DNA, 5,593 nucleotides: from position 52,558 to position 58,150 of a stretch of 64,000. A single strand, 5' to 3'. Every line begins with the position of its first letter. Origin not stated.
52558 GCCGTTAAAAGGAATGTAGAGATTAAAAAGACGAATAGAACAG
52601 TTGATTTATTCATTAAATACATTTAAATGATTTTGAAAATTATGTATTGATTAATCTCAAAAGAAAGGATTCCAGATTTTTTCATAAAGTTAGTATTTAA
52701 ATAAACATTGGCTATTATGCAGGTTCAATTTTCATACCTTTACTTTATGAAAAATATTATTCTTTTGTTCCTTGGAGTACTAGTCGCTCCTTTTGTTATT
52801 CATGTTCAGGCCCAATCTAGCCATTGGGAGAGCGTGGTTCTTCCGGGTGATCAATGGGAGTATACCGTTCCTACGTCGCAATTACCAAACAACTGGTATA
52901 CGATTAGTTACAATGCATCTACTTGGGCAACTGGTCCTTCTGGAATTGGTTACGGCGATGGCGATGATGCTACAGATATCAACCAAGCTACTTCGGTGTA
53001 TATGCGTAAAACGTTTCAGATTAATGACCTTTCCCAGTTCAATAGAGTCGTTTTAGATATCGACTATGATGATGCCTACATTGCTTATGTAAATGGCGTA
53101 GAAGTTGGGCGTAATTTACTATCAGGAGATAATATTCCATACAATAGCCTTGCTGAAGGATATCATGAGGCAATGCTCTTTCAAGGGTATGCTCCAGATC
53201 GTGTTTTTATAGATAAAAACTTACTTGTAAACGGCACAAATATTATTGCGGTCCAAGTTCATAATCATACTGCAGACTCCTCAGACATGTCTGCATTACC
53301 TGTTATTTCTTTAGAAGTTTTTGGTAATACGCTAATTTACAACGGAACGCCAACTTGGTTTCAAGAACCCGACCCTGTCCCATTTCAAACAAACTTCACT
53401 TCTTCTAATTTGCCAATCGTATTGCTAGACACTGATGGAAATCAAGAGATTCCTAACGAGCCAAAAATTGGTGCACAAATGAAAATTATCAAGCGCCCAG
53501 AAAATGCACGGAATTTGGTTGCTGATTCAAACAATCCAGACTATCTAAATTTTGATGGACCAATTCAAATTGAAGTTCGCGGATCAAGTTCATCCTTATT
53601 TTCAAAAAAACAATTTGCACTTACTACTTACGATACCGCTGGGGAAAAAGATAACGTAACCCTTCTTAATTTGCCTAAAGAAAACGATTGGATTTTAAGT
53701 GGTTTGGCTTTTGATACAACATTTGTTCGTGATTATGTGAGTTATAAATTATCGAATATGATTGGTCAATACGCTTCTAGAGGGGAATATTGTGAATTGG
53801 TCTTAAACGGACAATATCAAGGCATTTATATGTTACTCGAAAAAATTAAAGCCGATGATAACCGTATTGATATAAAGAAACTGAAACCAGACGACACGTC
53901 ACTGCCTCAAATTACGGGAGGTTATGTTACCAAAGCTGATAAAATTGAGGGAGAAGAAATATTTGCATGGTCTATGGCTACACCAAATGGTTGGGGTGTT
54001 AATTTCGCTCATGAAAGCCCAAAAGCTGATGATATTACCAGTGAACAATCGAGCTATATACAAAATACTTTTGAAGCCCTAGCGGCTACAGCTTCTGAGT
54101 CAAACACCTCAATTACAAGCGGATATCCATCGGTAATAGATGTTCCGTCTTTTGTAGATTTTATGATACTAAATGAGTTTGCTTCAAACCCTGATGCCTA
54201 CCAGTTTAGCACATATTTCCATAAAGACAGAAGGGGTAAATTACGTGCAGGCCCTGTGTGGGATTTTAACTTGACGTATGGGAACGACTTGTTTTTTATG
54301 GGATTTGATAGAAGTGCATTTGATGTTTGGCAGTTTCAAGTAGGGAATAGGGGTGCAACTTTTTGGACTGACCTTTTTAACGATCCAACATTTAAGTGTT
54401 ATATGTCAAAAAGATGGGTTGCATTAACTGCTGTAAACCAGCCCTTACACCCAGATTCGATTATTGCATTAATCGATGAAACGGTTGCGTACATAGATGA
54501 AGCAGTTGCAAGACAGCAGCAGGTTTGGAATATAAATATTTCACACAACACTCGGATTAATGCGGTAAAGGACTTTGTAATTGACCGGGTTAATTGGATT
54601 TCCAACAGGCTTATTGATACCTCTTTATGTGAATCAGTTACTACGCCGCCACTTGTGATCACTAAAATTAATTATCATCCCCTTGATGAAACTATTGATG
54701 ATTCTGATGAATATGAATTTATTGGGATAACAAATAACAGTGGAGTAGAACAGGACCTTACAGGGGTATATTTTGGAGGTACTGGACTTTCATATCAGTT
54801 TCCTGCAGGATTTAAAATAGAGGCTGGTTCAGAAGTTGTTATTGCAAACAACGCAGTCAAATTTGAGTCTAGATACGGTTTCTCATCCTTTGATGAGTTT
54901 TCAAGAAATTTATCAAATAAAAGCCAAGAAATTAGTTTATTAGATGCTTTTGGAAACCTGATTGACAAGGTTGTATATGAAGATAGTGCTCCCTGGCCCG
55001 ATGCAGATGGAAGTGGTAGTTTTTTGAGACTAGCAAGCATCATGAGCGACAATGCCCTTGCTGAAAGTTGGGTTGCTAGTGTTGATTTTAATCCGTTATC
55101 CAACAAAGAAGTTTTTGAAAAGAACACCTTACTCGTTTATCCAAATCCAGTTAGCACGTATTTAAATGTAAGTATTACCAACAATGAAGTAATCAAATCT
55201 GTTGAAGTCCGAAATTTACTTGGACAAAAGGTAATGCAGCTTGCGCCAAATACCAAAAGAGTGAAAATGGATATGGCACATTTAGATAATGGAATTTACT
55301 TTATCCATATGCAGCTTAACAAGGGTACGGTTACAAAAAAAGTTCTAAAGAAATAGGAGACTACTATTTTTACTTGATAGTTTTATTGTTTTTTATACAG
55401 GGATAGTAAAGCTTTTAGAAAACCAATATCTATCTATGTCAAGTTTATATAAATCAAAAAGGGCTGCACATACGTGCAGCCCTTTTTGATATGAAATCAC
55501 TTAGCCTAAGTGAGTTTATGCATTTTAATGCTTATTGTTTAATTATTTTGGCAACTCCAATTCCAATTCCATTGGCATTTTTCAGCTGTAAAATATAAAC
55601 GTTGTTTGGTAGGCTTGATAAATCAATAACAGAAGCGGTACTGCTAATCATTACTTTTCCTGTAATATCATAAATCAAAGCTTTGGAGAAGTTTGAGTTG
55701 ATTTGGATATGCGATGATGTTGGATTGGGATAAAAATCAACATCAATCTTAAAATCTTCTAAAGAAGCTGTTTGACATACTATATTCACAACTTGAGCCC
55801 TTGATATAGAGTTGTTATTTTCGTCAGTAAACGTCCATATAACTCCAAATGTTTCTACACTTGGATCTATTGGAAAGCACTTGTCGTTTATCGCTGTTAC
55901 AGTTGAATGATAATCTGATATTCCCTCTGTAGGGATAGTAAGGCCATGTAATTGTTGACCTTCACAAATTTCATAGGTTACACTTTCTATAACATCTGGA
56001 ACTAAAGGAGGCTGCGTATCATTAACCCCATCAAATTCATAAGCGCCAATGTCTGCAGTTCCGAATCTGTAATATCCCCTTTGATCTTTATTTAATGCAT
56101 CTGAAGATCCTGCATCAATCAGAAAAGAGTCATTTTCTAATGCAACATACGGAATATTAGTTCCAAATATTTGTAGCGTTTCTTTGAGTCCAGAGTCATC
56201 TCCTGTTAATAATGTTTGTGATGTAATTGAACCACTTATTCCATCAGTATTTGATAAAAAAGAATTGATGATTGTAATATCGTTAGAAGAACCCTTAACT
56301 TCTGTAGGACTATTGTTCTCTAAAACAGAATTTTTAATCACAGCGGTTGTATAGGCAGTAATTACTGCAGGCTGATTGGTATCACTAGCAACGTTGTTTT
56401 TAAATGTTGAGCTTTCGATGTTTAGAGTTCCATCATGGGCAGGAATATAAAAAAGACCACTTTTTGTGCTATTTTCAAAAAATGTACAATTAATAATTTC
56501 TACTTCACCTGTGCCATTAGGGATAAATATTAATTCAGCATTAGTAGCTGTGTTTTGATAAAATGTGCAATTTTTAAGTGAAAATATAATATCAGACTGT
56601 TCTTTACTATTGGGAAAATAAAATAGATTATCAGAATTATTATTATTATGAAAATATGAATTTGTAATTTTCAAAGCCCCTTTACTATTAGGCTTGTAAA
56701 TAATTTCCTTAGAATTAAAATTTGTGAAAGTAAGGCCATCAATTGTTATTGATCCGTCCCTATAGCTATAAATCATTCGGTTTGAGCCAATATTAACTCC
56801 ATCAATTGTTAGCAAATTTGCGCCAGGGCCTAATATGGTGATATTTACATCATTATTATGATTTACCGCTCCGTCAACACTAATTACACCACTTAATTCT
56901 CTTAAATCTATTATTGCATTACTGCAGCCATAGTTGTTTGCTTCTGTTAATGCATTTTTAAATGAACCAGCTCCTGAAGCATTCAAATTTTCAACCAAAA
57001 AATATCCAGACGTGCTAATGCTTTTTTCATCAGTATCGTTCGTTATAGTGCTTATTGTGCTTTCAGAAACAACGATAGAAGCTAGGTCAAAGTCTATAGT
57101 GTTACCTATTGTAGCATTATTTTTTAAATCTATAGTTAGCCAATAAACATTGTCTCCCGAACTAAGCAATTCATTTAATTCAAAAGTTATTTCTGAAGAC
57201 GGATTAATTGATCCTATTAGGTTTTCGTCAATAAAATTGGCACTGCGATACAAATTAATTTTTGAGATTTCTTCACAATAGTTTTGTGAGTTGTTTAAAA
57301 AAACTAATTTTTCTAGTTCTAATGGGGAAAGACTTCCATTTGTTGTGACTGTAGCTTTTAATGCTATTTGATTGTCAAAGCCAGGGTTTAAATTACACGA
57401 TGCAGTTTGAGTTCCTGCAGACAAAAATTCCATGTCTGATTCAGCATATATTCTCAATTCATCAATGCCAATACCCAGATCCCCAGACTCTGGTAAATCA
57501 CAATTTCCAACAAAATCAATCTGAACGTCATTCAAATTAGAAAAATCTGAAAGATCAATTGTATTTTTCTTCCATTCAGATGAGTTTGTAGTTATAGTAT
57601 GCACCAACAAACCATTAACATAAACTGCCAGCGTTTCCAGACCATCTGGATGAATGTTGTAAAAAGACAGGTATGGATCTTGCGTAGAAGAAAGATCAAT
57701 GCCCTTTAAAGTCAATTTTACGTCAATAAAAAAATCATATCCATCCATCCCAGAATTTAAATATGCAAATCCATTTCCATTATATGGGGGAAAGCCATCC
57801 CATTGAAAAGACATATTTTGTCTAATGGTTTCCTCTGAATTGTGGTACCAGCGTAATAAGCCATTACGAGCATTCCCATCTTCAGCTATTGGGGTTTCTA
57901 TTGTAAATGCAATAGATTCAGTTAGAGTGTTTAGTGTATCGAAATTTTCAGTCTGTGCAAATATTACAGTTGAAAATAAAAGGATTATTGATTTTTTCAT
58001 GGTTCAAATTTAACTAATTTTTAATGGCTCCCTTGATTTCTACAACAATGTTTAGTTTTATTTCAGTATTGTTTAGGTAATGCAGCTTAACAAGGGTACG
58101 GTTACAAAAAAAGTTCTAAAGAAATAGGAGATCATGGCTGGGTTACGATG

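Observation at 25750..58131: Recurring architecture: three integrase-less single-gene cassettes inserted at the 3' termini of convergent resident genes with 26-52-bp duplications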

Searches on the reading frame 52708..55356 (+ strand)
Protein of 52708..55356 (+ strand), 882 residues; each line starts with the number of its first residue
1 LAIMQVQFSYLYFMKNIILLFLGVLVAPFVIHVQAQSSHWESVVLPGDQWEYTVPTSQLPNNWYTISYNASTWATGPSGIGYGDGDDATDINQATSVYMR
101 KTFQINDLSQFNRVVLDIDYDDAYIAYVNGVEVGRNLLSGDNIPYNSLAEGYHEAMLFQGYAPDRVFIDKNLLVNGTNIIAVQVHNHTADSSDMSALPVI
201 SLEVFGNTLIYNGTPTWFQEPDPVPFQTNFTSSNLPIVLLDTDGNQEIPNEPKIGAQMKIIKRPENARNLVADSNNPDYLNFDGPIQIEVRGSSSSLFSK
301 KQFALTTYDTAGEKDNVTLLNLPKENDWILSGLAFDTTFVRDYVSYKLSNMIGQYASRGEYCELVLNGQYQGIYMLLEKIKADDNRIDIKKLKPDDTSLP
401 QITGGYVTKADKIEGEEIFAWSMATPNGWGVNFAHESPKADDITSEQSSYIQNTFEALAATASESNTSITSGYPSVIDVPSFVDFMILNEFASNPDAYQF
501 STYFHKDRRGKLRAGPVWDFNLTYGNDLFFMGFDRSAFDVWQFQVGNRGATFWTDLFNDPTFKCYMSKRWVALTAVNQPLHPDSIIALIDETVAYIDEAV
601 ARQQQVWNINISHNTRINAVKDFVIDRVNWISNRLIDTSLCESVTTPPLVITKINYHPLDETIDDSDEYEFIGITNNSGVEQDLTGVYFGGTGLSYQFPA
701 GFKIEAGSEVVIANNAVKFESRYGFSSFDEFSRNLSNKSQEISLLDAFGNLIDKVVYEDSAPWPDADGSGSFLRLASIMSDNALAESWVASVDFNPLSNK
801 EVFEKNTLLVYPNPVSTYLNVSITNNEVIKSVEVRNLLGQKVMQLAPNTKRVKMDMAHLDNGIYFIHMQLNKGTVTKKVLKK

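Call 8: search_protein_families(library=pfam, proteins=[window:52708-55356:+])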
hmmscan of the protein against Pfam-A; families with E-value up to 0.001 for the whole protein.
window:52708-55356:+ (882 aa): 3 families
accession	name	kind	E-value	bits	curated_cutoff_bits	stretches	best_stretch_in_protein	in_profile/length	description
PF08757.17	CotH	-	4.9e-52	177.9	23.8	1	288-630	1-321/322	CotH kinase protein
PF18962.6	Por_Secre_tail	-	1e-12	48.6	27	1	810-879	1-73/75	Secretion system C-terminal sorting domain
PF00932.25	LTD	-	5.5e-12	46.5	34.3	1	646-758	5-108/109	Lamin Tail Domain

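Call 33: find_encoding_contigs(protein=window:52708-55356:+, flank=6000, max_places=10)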
Protein window:52708-55356:+ (882 aa): no gene with exactly this product is on record in the collection.

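Call 35: find_related_loci(query=window:52708-55356:+, collection=metagenome_contigs, flank=8000)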
Query window:52708-55356:+ (882 aa) in metagenome_contigs; peptide patterns used: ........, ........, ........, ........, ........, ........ (x = any residue, [..] = any of these).
16 stretches matched a pattern; 2 encode a relative of the query (tblastn E <= 1e-3); 2 distinct loci.
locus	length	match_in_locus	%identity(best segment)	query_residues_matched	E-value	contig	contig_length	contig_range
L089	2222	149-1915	87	294-882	0e+0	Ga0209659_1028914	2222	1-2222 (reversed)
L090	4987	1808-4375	60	14-870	0e+0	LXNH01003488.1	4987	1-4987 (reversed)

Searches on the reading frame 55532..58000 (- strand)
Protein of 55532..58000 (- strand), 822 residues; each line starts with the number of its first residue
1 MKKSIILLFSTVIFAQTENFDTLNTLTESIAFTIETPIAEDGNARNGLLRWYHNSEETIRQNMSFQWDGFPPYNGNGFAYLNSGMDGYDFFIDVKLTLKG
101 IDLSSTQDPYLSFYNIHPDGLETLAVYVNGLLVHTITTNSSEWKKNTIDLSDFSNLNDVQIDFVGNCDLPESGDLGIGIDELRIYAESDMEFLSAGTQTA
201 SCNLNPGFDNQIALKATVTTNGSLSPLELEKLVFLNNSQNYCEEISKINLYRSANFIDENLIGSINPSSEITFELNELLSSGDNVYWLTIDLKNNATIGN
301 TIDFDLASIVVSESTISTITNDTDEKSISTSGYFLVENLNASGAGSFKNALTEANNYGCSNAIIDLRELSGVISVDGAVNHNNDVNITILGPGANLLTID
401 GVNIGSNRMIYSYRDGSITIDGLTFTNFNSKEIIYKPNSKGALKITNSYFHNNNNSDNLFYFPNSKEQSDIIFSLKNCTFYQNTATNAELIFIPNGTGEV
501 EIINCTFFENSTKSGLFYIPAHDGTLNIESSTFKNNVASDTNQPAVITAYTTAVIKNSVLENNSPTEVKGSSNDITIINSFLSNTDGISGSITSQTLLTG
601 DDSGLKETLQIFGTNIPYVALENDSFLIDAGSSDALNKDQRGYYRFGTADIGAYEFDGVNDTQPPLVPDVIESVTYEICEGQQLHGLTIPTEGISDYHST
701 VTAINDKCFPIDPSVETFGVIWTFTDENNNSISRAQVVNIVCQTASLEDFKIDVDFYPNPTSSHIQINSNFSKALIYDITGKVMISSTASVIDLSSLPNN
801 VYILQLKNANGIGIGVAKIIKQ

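Call 8: search_protein_families(library=pfam, proteins=[window:55532-58000:-])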
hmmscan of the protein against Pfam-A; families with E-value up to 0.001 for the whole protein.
window:55532-58000:- (822 aa): 2 families
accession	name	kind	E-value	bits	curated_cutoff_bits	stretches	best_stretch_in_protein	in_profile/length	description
PF18962.6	Por_Secre_tail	-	8.9e-08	32.8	27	1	757-811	2-67/75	Secretion system C-terminal sorting domain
PF14873.11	BNR_assoc_N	-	1e-07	32.2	25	1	264-313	96-151/153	N-terminal domain of BNR-repeat neuraminidase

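Call 38: find_homologous_proteins(query=window:55532-58000:-)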
Query window:55532-58000:- (822 aa): 7 proteins with E <= 0.001 among 8000 candidates.
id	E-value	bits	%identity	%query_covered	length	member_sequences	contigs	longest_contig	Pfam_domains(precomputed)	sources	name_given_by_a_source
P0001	0.0e+0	1787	98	100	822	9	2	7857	PF18962.8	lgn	-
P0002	3.0e-293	993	57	100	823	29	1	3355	PF18962.8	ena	-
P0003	4.9e-291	986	57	100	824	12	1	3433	PF18962.8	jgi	jgi:hypothetical protein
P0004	1.8e-281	954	55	100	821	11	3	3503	PF18962.8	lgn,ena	-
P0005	2.9e-245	834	52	100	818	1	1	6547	PF18962.8,PF14873.12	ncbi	-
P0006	2.3e-228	778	54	90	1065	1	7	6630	PF18962.8,PF16403.12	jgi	jgi:hypothetical protein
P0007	1.5e-207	710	51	90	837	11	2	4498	PF18962.8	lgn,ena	-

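Call 39: find_encoding_contigs(protein=P0001, flank=8000, max_places=6)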
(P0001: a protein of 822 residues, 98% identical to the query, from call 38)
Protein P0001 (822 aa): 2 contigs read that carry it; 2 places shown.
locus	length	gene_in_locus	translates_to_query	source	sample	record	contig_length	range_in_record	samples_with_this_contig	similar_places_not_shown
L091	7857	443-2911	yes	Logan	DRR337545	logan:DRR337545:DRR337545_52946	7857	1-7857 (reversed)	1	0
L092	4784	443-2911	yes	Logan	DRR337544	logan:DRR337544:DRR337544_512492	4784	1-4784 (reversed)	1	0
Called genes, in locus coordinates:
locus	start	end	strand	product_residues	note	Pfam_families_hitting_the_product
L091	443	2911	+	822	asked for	PF18962:Por_Secre_tail (weak)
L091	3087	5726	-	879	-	PF08757:CotH, PF00932:LTD, PF18962:Por_Secre_tail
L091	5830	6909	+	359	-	PF00331:Glyco_hydro_10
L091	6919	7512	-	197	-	-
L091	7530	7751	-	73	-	-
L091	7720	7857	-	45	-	?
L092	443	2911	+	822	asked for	PF18962:Por_Secre_tail (weak)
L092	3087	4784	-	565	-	?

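Call 40: find_encoding_contigs(protein=P0005, flank=8000, max_places=4)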
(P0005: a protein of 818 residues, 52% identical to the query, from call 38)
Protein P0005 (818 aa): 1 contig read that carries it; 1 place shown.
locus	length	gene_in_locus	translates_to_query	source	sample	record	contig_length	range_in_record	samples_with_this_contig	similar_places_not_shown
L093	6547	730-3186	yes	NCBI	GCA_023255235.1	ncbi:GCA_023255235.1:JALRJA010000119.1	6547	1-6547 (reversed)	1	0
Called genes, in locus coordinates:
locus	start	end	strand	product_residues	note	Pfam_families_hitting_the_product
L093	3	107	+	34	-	?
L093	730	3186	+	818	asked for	PF14873:BNR_assoc_N (faint), PF18962:Por_Secre_tail (weak)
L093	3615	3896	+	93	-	PF01381:HTH_3, PF12844:HTH_19, PF13560:HTH_31 (weak)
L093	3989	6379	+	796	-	PF13620:CarboxypepD_reg, PF13715:CarbopepD_reg_2, PF00593:TonB_dep_Rec_b-barrel, PF14905:OMP_b-brl_3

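Call 79: find_related_loci(query=window:55532-58000:-, collection=viral_contigs, flank=5000)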
Query window:55532-58000:- (822 aa) in viral_contigs; peptide patterns used: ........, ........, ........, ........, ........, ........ (x = any residue, [..] = any of these).
1 stretches matched a pattern, but none encodes a relative of the query by tblastn (E <= 1e-3).

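Call 92: find_encoding_contigs(protein=P0006, flank=5000, max_places=5)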
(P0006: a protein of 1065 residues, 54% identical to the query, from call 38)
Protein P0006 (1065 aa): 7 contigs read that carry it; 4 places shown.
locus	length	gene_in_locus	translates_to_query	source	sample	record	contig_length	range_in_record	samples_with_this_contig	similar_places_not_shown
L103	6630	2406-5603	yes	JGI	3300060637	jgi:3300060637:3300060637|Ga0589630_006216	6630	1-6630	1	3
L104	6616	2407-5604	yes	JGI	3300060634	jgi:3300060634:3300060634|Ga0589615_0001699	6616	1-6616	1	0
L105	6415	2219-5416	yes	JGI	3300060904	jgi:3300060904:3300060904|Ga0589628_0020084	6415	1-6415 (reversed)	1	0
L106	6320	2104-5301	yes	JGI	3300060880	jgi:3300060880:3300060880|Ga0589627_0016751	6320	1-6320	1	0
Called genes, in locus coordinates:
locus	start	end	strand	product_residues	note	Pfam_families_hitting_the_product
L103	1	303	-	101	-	?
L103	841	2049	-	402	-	PF00165:HTH_AraC (faint), PF12833:HTH_18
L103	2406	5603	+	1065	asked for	PF16403:Bact_surface_Ig-like, PF18962:Por_Secre_tail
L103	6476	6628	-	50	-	?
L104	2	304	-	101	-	?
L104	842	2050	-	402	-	PF00165:HTH_AraC (faint), PF12833:HTH_18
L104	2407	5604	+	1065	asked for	PF16403:Bact_surface_Ig-like, PF18962:Por_Secre_tail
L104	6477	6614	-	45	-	?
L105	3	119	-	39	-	?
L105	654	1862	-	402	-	PF00165:HTH_AraC (faint), PF12833:HTH_18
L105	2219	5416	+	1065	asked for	PF16403:Bact_surface_Ig-like, PF18962:Por_Secre_tail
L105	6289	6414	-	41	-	?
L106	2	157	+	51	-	?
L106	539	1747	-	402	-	PF00165:HTH_AraC (faint), PF12833:HTH_18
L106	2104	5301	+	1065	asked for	PF16403:Bact_surface_Ig-like, PF18962:Por_Secre_tail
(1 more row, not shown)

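Call 93: find_encoding_contigs(protein=P0007, flank=5000, max_places=4)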
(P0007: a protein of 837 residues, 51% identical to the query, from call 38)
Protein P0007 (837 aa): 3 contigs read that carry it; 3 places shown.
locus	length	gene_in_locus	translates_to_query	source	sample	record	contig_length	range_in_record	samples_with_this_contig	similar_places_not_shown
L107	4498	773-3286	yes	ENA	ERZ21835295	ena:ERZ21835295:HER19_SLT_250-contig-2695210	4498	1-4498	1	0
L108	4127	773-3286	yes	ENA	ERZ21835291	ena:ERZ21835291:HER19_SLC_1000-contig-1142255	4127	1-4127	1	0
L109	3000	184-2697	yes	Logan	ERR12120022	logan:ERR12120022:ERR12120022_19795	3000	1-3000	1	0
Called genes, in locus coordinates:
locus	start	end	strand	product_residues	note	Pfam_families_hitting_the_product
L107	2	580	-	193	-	?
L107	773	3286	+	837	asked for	PF18962:Por_Secre_tail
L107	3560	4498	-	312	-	?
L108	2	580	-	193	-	?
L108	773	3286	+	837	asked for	PF18962:Por_Secre_tail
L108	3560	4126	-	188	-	?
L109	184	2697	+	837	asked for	PF18962:Por_Secre_tail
